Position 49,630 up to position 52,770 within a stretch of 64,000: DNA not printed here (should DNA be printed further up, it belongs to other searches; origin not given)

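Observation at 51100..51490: Leucyl-tRNA synthetase with an embedded, apparently intact NUDIX hydrolase domain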

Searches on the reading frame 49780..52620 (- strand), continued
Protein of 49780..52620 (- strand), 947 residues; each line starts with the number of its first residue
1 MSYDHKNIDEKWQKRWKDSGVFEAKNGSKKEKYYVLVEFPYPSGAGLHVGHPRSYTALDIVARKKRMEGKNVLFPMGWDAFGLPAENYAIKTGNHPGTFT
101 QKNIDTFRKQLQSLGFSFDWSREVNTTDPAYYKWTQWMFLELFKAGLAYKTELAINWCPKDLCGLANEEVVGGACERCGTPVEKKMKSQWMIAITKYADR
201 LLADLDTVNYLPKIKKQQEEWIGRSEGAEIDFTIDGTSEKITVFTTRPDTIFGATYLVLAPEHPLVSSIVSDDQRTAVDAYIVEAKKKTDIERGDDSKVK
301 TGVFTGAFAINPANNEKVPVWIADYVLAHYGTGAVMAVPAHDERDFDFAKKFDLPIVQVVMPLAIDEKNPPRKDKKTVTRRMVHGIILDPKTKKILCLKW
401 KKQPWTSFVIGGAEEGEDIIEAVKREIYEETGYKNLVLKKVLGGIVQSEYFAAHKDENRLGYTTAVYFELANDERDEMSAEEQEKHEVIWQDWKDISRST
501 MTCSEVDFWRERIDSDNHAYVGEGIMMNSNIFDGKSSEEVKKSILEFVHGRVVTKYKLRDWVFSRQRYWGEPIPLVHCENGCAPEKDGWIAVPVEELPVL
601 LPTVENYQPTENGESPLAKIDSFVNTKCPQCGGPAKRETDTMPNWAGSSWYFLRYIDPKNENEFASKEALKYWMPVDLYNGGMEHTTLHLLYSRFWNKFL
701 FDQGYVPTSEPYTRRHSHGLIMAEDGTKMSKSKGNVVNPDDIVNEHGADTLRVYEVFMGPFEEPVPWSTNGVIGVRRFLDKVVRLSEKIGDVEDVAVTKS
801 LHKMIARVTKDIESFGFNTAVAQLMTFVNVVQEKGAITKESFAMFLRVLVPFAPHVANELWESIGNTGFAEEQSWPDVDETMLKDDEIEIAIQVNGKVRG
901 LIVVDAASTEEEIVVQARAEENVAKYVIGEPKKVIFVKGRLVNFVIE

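Call 58: search_protein_families(library=pfam, proteins=[P0037, P0043, P0098, P0093, P0051, P0071, P0083, P0106], max_evalue=0.0001)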
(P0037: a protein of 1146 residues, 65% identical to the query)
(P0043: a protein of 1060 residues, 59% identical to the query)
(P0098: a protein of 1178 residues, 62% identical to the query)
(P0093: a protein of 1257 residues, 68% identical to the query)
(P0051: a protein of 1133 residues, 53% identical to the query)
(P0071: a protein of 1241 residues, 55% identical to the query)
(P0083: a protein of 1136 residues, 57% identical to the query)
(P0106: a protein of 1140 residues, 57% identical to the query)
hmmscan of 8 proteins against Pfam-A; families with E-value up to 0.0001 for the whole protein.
P0037 (1146 aa): 10 families
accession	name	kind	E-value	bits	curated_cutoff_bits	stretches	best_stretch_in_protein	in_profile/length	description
PF13603.12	tRNA-synt_1_2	-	2.4e-68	229.7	25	1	219-366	1-146/185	Leucyl-tRNA synthetase, editing domain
PF00133.28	tRNA-synt_1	-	2e-50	172.2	22.7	2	11-222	1-225/414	tRNA synthetases class I (I, L, M and V)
PF09334.17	tRNA-synt_1g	-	1.3e-30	106.9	20.1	2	39-187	7-151/391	tRNA synthetases class I (M)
PF08264.19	Anticodon_1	-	1.3e-17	64.4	25.1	1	1004-1110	11-145/148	Anticodon-binding domain of tRNA ligase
PF00293.34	NUDIX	-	5.2e-12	46.4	21.1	1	400-500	21-122/134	NUDIX domain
PF00561.26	Abhydrolase_1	-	1.2e-09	38.7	25.8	1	594-684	3-102/245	alpha/beta hydrolase fold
PF12697.13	Abhydrolase_6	-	1.4e-08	36.1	26.3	1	595-689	2-98/217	Alpha/beta hydrolase family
PF06821.19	Ser_hydrolase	-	3e-08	34.2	22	1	595-783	2-170/172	Serine hydrolase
PF12146.15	Hydrolase_4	-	3.4e-08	33.5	27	0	642-686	65-111/239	Serine aminopeptidase, S33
PF01406.26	tRNA-synt_1e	-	8.8e-06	25.7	27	0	921-958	245-281/301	tRNA synthetases class I (C) catalytic domain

P0043 (1060 aa): 6 families
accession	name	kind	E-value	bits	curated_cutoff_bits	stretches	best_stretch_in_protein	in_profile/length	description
PF13603.12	tRNA-synt_1_2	-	5e-59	199.3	25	1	344-471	15-142/185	Leucyl-tRNA synthetase, editing domain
PF00133.28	tRNA-synt_1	-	5e-50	170.9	22.7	2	11-218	1-220/414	tRNA synthetases class I (I, L, M and V)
PF09334.17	tRNA-synt_1g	-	5.8e-27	94.9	20.1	2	34-200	2-177/391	tRNA synthetases class I (M)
PF08264.19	Anticodon_1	-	2.5e-21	76.6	25.1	1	911-1024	4-144/148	Anticodon-binding domain of tRNA ligase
PF00293.34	NUDIX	-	9.9e-16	58.4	21.1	1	491-616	2-127/134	NUDIX domain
PF04266.20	ASCH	-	3.6e-09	37.7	21.2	1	247-345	3-101/103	ASCH domain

P0098 (1178 aa): 7 families
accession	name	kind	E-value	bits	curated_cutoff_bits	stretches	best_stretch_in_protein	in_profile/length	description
PF13603.12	tRNA-synt_1_2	-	1.9e-65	220.3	25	1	230-385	1-146/185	Leucyl-tRNA synthetase, editing domain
PF00133.28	tRNA-synt_1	-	5.8e-45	154.2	22.7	2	23-225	2-216/414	tRNA synthetases class I (I, L, M and V)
PF09334.17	tRNA-synt_1g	-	1.5e-28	100.2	20.1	1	50-192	7-145/391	tRNA synthetases class I (M)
PF08264.19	Anticodon_1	-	7.6e-20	71.7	25.1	1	1031-1135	8-139/148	Anticodon-binding domain of tRNA ligase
PF00293.34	NUDIX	-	5.5e-15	56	21.1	1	399-518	3-121/134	NUDIX domain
PF13419.12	HAD_2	-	1.8e-11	44.9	23.8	1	654-808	1-165/178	Haloacid dehalogenase-like hydrolase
PF00702.32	Hydrolase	-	2.9e-07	31.5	26.4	1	653-808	3-184/191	haloacid dehalogenase-like hydrolase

P0093 (1257 aa): 7 families
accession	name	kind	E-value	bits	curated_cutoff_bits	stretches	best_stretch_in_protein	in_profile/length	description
PF13603.12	tRNA-synt_1_2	-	4.8e-58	196.1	25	1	414-538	21-143/185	Leucyl-tRNA synthetase, editing domain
PF00133.28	tRNA-synt_1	-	1.8e-49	169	22.7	2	20-230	1-224/414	tRNA synthetases class I (I, L, M and V)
PF04480.18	DUF559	-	2.2e-32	111.6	20.6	1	271-373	5-108/109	Protein of unknown function (DUF559)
PF09334.17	tRNA-synt_1g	-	5.3e-30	104.9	20.1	1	48-210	7-178/391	tRNA synthetases class I (M)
PF08264.19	Anticodon_1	-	7.8e-21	74.9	25.1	1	1105-1220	3-145/148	Anticodon-binding domain of tRNA ligase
PF00293.34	NUDIX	-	1.7e-11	44.7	21.1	1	554-683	2-125/134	NUDIX domain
PF18741.7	MTES_1575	-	1.4e-06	28.7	38.2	1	295-373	11-96/96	REase_MTES_1575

P0051 (1133 aa): 5 families
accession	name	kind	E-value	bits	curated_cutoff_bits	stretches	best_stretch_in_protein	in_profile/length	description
PF13603.12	tRNA-synt_1_2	-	1.1e-62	211.3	25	1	398-530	18-146/185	Leucyl-tRNA synthetase, editing domain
PF00133.28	tRNA-synt_1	-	7.3e-48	163.8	22.7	2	12-221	1-223/414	tRNA synthetases class I (I, L, M and V)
PF00293.34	NUDIX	-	2.8e-29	102.3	21.1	2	544-671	3-128/134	NUDIX domain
PF09334.17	tRNA-synt_1g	-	6.5e-29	101.3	20.1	2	40-184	7-147/391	tRNA synthetases class I (M)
PF08264.19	Anticodon_1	-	1.4e-24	87.1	25.1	1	987-1095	8-143/148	Anticodon-binding domain of tRNA ligase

P0071 (1241 aa): 6 families
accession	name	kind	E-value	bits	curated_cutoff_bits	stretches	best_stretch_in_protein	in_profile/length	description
PF13603.12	tRNA-synt_1_2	-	2.9e-53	180.6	25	1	400-528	20-144/185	Leucyl-tRNA synthetase, editing domain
PF00133.28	tRNA-synt_1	-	1.4e-43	149.6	22.7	2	843-1033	228-401/414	tRNA synthetases class I (I, L, M and V)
PF09334.17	tRNA-synt_1g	-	4.5e-27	95.3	20.1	2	47-182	13-145/391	tRNA synthetases class I (M)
PF00293.34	NUDIX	-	5.2e-27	94.9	21.1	2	551-662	10-119/134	NUDIX domain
PF08264.19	Anticodon_1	-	5.7e-23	81.9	25.1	1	1088-1203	2-144/148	Anticodon-binding domain of tRNA ligase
PF01406.26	tRNA-synt_1e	-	2.6e-05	24.2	27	0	997-1050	243-295/301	tRNA synthetases class I (C) catalytic domain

P0083 (1136 aa): 8 families
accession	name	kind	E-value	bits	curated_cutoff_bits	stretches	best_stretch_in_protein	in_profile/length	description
PF13603.12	tRNA-synt_1_2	-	2e-59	200.7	25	1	426-554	22-146/185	Leucyl-tRNA synthetase, editing domain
PF00133.28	tRNA-synt_1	-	1.6e-49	169.2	22.7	2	22-225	1-216/414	tRNA synthetases class I (I, L, M and V)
PF09334.17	tRNA-synt_1g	-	1.9e-28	99.7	20.1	1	50-197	7-150/391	tRNA synthetases class I (M)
PF08264.19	Anticodon_1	-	9.6e-19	68.2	25.1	1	989-1097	8-143/148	Anticodon-binding domain of tRNA ligase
PF00293.34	NUDIX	-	4.5e-13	49.8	21.1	1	568-687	3-121/134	NUDIX domain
PF06821.19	Ser_hydrolase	-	7.7e-11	42.6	22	1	252-413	2-156/172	Serine hydrolase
PF00561.26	Abhydrolase_1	-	2.9e-07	30.9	25.8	1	251-350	3-109/245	alpha/beta hydrolase fold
PF01406.26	tRNA-synt_1e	-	6.8e-06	26.1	27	0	900-955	243-297/301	tRNA synthetases class I (C) catalytic domain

P0106 (1140 aa): 7 families
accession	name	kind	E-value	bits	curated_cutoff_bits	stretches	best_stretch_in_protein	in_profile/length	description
PF13603.12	tRNA-synt_1_2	-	1.5e-64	217.4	25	1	437-562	20-143/185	Leucyl-tRNA synthetase, editing domain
PF00133.28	tRNA-synt_1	-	4.1e-54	184.4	22.7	2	11-218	1-220/414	tRNA synthetases class I (I, L, M and V)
PF09334.17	tRNA-synt_1g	-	1.4e-25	90.3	20.1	1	39-186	7-150/391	tRNA synthetases class I (M)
PF08264.19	Anticodon_1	-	5.2e-17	62.5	25.1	1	989-1103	2-143/148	Anticodon-binding domain of tRNA ligase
PF00293.34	NUDIX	-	1e-12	48.6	21.1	1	580-703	2-127/134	NUDIX domain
PF01406.26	tRNA-synt_1e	-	5.9e-06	26.3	27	0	47-115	23-91/301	tRNA synthetases class I (C) catalytic domain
PF01725.21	Ham1p_like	-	1.8e-05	25.2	22.5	1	241-348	2-104/186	Ham1 family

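Call 68: fold_search(model_id=the predicted structure, library=pdb)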
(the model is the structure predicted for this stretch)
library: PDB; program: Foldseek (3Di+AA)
matches with E <= 10: 958; with E <= 0.001: 477
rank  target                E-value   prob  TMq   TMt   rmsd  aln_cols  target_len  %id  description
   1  2bte_A                4.3e-80  1.00  0.74  0.80   5.0      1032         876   38  Thermus thermophilus Leucyl-tRNA synthetase complexed with a tRNAleu transcript in the post-editing conformation and a (released 2005-09-15)
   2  7nu8                  2.8e-76  1.00  0.70  0.76   7.0      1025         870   34  Crystal Structure of Neisseria gonorrhoeae LeuRS in Complex with the Reaction Intermediate Leu-AMP (released 2022-08-31)
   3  7nu3                  6.6e-76  1.00  0.70  0.78   7.3      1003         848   35  Crystal Structure of Neisseria gonorrhoeae LeuRS E169G mutant in Complex with ATP and L-leucinol (released 2022-08-31)
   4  6q89                  1.3e-75  1.00  0.70  0.77   7.5      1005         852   35  Neisseria gonorrhoeae Leucyl-tRNA Synthetase in Complex with the Intermediate Analog 5'-O-(N-(L-Leucyl)-Sulfamoyl)Adenos (released 2019-04-17)
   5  2v0c                  2.4e-75  1.00  0.63  0.73   7.4       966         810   38  LEUCYL-TRNA SYNTHETASE FROM THERMUS THERMOPHILUS COMPLEXED WITH A SULPHAMOYL ANALOGUE OF LEUCYL-ADENYLATE In the synthet (released 2007-07-03)
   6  7yp8                  2.9e-75  1.00  0.70  0.76   7.5      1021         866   34  Neisseria gonorrhoeae Leucyl-tRNA Synthetase in Complex with Leucyl-sulfamoyl 3-deazaadenosine (released 2024-02-07)
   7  7nu7                  3.1e-75  1.00  0.70  0.78   7.3       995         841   35  Crystal Structure of Neisseria gonorrhoeae LeuRS in Complex with ATP in Conformation 2 (released 2022-08-31)
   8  7nu2                  3.3e-75  1.00  0.70  0.75   6.9      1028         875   34  Crystal Structure of Neisseria gonorrhoeae LeuRS E169G mutant in Complex with the Reaction Intermediate Leu-AMP (released 2022-08-31)
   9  1h3n                  3.4e-75  1.00  0.64  0.73   7.4       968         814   38  Leucyl-tRNA synthetase from Thermus thermophilus complexed with a sulphamoyl analogue of leucyl-adenylate (released 2002-09-27)
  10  7nu0                  3.8e-75  1.00  0.65  0.71   8.7      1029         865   34  Crystal Structure of Neisseria gonorrhoeae LeuRS L550A mutant in Complex with ATP and L-leucinol (released 2022-09-28)
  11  7nu6                  1.2e-74  1.00  0.70  0.78   7.0      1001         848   35  Crystal Structure of Neisseria gonorrhoeae LeuRS in Complex with ATP in Conformation 1 (released 2022-08-31)
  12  1obc                  2.2e-74  1.00  0.63  0.73   7.4       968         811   38  LEUCYL-TRNA SYNTHETASE FROM THERMUS THERMOPHILUS COMPLEXED WITH A POST-TRANSFER EDITING SUBSTRATE ANALOGUE (released 2003-05-09)
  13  5on2_A                5.1e-74  1.00  0.76  0.83   4.6      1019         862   33  Quaternary complex of mutant T252A of E. coli leucyl-tRNA synthetase with tRNA(leu), leucyl-adenylate analogue, and po (released 2017-11-15)
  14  3zgz_D                1.2e-73  1.00  0.75  0.81   5.2      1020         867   33  Ternary complex of E. coli leucyl-tRNA synthetase, tRNA(leu) and toxic moiety from agrocin 84 (TM84) in aminoacylation (released 2013-01-30)
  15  5omw_A                1.8e-73  1.00  0.76  0.83   4.7      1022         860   33  Mutant T252A of E. coli leucyl-tRNA synthetase, tRNA(leu) and leucyl-adenylate analogue in the aminoacylation conforma (released 2017-11-15)
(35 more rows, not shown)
